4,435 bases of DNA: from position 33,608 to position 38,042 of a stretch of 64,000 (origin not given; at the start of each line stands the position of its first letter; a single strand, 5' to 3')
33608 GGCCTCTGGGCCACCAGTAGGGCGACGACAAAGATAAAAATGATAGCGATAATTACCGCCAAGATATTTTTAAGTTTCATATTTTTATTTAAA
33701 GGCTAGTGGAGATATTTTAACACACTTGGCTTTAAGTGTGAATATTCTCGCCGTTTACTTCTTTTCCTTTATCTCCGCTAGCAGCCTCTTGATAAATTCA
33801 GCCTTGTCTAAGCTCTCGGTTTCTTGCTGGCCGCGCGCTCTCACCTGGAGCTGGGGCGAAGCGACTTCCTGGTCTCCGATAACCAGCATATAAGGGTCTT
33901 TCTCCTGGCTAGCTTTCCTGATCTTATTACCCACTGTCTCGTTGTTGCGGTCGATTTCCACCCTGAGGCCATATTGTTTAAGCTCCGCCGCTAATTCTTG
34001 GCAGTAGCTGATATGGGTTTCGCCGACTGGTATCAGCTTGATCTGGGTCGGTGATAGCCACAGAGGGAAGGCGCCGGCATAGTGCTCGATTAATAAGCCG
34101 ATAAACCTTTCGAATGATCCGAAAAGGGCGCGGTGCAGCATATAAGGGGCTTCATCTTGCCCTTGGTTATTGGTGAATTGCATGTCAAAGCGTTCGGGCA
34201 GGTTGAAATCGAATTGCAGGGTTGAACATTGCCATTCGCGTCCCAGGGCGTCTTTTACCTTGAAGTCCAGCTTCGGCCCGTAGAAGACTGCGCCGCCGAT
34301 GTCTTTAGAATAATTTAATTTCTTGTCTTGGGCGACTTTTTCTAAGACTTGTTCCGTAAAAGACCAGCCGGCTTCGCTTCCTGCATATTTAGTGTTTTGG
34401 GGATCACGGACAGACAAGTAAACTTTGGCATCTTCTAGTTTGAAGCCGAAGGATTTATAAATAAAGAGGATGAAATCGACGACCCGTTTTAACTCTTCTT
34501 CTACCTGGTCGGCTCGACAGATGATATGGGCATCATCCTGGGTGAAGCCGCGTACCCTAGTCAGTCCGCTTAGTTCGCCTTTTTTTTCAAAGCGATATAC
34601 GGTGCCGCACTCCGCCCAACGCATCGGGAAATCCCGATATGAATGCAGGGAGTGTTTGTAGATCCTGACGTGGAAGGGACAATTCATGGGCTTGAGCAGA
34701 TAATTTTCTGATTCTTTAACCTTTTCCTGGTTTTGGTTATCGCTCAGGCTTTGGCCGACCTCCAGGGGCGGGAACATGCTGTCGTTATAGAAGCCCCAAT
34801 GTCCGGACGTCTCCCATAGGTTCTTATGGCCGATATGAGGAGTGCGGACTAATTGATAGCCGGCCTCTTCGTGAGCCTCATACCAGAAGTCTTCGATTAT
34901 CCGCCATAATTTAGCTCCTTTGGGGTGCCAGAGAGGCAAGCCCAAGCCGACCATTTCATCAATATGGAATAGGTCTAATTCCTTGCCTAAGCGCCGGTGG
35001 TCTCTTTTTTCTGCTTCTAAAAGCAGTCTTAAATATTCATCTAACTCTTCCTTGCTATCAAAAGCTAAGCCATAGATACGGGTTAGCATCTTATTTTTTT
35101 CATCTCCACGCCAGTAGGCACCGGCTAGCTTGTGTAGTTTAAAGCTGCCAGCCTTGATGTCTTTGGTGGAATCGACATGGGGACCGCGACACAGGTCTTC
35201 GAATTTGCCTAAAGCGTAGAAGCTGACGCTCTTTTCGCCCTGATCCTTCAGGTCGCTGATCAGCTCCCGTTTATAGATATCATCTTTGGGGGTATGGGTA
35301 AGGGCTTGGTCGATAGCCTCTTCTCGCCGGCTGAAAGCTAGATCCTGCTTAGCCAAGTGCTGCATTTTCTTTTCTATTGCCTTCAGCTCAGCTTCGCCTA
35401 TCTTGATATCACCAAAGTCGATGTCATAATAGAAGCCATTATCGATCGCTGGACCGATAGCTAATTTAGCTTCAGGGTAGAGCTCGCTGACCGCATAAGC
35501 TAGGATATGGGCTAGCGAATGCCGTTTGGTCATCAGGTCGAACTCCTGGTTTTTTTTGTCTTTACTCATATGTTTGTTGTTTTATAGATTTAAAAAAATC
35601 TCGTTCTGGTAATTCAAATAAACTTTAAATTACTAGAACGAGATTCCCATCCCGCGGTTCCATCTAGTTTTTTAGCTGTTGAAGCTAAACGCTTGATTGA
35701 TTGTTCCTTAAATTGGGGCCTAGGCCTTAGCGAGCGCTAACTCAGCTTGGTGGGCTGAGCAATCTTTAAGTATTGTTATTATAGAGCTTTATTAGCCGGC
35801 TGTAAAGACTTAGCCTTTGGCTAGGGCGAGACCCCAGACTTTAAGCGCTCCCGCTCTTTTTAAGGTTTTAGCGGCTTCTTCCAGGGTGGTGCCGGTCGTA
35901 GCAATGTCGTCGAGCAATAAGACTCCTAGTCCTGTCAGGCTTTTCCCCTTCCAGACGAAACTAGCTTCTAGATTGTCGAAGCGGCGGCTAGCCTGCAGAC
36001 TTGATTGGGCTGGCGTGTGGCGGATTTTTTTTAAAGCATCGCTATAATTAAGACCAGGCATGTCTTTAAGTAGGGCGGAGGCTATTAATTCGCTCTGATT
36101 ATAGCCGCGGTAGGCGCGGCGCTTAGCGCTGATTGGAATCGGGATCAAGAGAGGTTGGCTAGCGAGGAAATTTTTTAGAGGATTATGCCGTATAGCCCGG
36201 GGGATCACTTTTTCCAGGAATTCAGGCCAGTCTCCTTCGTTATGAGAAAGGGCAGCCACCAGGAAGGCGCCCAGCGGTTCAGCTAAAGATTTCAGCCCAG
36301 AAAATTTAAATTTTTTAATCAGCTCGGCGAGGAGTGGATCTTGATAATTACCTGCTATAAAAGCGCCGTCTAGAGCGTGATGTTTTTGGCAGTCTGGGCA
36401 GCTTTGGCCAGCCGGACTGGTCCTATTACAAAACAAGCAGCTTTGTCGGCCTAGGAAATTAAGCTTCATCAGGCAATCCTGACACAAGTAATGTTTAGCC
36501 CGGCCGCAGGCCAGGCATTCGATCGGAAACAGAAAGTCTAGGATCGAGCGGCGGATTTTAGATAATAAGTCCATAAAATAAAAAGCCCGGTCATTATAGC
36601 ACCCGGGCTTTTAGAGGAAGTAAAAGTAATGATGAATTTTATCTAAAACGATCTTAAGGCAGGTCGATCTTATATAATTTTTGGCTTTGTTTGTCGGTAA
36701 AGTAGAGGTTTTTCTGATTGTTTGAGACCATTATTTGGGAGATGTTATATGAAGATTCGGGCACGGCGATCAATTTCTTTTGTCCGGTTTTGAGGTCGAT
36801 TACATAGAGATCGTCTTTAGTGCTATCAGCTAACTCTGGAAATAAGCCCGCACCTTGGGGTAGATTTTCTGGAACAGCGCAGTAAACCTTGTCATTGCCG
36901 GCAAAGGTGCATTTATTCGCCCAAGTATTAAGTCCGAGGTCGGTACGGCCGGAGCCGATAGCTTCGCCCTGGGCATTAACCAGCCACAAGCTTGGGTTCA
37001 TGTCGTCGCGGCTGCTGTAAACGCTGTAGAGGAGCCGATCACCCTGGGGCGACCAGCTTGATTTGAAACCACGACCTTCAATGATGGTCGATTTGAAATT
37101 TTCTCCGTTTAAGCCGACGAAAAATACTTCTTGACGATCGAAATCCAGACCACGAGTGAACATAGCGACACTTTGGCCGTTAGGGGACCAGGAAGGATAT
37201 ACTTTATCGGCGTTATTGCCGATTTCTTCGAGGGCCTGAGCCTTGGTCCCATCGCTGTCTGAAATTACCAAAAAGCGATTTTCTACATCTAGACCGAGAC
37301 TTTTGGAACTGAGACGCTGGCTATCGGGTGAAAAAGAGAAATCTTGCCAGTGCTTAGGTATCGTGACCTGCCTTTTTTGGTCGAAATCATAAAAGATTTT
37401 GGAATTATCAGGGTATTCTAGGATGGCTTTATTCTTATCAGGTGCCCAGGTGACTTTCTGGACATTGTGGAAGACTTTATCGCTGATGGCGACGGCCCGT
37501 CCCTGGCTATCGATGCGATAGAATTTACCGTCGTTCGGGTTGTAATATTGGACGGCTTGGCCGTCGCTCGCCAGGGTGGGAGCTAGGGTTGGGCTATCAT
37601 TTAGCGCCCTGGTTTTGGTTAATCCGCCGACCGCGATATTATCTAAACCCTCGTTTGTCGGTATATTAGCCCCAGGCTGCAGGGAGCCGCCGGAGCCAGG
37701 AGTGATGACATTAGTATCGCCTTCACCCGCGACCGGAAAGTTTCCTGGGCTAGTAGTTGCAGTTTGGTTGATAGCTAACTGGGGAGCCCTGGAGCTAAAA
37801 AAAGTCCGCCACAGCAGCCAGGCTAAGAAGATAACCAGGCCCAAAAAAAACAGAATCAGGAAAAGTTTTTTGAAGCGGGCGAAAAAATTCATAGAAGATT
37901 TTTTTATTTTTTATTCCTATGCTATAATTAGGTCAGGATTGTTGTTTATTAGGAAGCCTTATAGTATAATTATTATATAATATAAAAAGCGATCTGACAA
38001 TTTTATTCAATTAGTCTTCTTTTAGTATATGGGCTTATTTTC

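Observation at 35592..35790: thrS T-box leader with a canonical antiterminator but a non-canonical, branched Stem I region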

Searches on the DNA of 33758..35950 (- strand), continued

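Call 82: search_with_rna_model(model_id=R1, sources=[window, L082, L010, L002, L014, L092, L009, L086, L039, L013, L084, L019, L161, L169, L170, L166, L172, L164, L168, L167, L001, L162, L005, L003, L015, L022, L004], max_evalue=10, make_alignment=true, filters=default)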
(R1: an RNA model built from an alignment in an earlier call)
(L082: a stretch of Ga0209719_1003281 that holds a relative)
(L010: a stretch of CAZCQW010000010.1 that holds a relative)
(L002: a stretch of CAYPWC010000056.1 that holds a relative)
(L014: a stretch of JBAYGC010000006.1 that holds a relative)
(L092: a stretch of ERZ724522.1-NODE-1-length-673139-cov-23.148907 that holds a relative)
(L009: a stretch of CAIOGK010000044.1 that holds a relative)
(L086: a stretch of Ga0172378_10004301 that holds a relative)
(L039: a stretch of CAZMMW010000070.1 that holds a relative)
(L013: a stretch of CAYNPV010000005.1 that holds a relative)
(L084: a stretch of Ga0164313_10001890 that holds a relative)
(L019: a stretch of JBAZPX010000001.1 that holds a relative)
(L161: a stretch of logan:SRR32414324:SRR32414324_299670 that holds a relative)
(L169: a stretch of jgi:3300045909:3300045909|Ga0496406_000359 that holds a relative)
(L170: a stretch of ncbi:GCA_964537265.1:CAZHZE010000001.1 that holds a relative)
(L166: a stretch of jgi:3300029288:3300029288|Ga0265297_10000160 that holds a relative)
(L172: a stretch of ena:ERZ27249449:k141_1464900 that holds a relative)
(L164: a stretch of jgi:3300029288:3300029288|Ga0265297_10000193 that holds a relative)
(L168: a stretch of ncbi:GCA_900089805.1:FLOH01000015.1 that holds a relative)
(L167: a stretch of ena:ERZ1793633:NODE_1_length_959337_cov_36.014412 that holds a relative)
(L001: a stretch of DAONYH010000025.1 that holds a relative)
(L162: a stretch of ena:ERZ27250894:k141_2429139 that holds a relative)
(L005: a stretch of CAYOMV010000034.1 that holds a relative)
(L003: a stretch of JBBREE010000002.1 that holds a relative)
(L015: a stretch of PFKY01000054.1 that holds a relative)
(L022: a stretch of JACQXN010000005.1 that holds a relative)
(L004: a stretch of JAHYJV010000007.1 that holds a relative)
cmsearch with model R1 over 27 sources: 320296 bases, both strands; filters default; matches with E-value up to 10: 23.
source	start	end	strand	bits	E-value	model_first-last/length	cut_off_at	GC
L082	988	1056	+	64.9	1.6e-13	1-69/69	no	0.39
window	35705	35772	-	63.5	4e-13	1-69/69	no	0.5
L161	8240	8307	+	62.4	7.6e-13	1-69/69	no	0.41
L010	1287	1356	+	60.2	2.8e-12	1-69/69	no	0.37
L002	1236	1307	+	60.2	2.8e-12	1-69/69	no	0.4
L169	9806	9873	+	59.1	5.2e-12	1-69/69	no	0.57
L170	8355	8423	+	58.9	6.2e-12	1-69/69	no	0.48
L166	9770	9840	+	58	1e-11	1-69/69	no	0.58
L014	804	876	+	57.3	1.6e-11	1-69/69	no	0.4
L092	972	1040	+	56.7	2.2e-11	1-69/69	no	0.49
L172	9806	9873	+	55.7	4.1e-11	1-69/69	no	0.54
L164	9748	9818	+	53.7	1.4e-10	1-69/69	no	0.59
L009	596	659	+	46.8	8.4e-09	1-69/69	no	0.41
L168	9793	9868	+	43.7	5.2e-08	1-69/69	no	0.45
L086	967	1031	+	39.7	5.8e-07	1-69/69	no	0.55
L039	93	166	+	38.6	1.1e-06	1-69/69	no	0.47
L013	1291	1366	+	35.7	6.2e-06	1-69/69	no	0.38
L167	9790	9864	+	28.6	0.00042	1-69/69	no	0.51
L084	918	983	+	21.9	0.023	1-69/69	no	0.36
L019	720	797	+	18.6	0.17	1-69/69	no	0.51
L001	391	458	+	15.3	1.2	1-69/69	no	0.25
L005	1261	1275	+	12.3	7.2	16-30/69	no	0.6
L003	1356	1370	+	11.7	10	16-30/69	no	0.73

Alignment A5: 23 matches aligned to the model, 86 columns, each read 5' to 3' on its own strand. Consensus structure (alignment columns), stored with it:
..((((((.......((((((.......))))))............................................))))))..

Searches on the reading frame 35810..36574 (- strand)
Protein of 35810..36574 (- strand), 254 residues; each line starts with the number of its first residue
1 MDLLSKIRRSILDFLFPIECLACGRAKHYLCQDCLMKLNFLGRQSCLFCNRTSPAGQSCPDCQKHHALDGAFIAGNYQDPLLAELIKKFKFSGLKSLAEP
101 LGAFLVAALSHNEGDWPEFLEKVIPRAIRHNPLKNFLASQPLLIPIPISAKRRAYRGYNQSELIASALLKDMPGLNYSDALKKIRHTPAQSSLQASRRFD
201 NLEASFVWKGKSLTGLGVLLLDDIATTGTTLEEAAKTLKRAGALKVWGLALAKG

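Call 34: search_protein_families(library=pfam, proteins=[window:35810-36574:-])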
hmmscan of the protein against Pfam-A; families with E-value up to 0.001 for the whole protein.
window:35810-36574:- (254 aa): 2 families
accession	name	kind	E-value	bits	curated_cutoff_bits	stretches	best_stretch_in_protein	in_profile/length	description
PF18912.6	DZR_2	-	1.2e-09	38.3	27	1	11-63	1-56/56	Double zinc ribbon domain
PF00156.33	Pribosyltran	-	5.8e-07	29.4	26.3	1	176-246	54-118/158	Phosphoribosyl transferase domain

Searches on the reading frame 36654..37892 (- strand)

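Call 34: search_protein_families(library=pfam, proteins=[window:36654-37892:-])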
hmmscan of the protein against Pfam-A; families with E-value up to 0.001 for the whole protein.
window:36654-37892:- (412 aa): 1 family
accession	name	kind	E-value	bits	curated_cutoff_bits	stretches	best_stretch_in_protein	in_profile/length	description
PF07676.18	PD40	-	0.00095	19.5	20.9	0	232-243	13-24/38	WD40-like Beta Propeller Repeat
